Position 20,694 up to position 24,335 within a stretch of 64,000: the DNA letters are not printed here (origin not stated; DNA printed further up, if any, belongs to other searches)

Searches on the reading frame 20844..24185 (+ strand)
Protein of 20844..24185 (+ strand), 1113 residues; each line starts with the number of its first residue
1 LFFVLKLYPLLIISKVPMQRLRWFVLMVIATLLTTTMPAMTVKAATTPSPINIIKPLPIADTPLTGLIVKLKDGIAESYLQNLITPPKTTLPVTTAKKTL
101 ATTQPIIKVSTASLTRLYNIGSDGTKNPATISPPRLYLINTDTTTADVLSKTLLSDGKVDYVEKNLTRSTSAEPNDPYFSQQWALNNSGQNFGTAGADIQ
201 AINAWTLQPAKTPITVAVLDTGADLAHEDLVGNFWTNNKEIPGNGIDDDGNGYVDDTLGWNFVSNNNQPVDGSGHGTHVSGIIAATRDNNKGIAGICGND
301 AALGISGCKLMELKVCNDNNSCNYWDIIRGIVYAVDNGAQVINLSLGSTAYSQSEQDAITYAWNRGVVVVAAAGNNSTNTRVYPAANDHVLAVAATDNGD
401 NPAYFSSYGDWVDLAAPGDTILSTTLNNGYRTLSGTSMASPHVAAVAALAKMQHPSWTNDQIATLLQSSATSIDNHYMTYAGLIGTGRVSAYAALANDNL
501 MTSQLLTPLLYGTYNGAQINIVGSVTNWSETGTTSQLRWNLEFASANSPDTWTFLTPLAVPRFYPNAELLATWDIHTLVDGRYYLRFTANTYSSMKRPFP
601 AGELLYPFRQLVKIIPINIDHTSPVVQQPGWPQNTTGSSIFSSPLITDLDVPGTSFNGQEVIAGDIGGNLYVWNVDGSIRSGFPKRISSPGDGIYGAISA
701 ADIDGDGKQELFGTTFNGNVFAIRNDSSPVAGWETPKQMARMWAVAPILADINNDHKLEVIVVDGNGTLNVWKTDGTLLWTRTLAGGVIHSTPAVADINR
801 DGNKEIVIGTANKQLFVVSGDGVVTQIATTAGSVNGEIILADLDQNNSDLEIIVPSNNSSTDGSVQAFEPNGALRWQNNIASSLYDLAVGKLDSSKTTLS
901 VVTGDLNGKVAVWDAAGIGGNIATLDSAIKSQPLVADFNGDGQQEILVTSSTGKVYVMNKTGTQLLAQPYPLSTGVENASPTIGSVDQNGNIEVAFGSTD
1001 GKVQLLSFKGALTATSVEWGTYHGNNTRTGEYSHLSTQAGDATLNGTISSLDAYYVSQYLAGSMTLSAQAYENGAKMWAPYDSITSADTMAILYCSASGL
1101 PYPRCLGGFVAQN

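Call 75: search_protein_families(library=pfam, proteins=[window:20844-24185:+], max_evalue=0.001)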
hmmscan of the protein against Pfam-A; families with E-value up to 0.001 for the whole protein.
window:20844-24185:+ (1113 aa): 8 families
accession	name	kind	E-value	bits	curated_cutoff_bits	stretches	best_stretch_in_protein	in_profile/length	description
PF00082.27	Peptidase_S8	-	1.5e-51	175.8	21.8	1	214-472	4-275/288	Subtilase family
PF25292.1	Beta-prop_CGLA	-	4.3e-20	72.8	26.8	2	901-1025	2-120/316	Lambda-carrageenase beta-propeller domain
PF13517.12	FG-GAP_3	-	8.4e-20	71.6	26.9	3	751-808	1-61/61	FG-GAP-like repeat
PF13570.13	Beta-prop_ACSF4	-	1.1e-12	48.4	133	1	860-968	192-297/329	Beta-alanine-activating enzyme, beta-propeller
PF01839.29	FG-GAP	-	2e-12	47.2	22.1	1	933-958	5-37/37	FG-GAP repeat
PF14783.12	BBS2_Mid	-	2e-07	31.5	27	0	794-912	3-107/108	Ciliary BBSome complex subunit 2, middle region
PF00404.24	Dockerin_1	-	6.6e-05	23.5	22.9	0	1039-1061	1-23/57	Dockerin type I domain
PF23743.1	Beta-prop_BBS7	-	0.00039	20.3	27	0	704-784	180-261/299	BBS7 beta-propeller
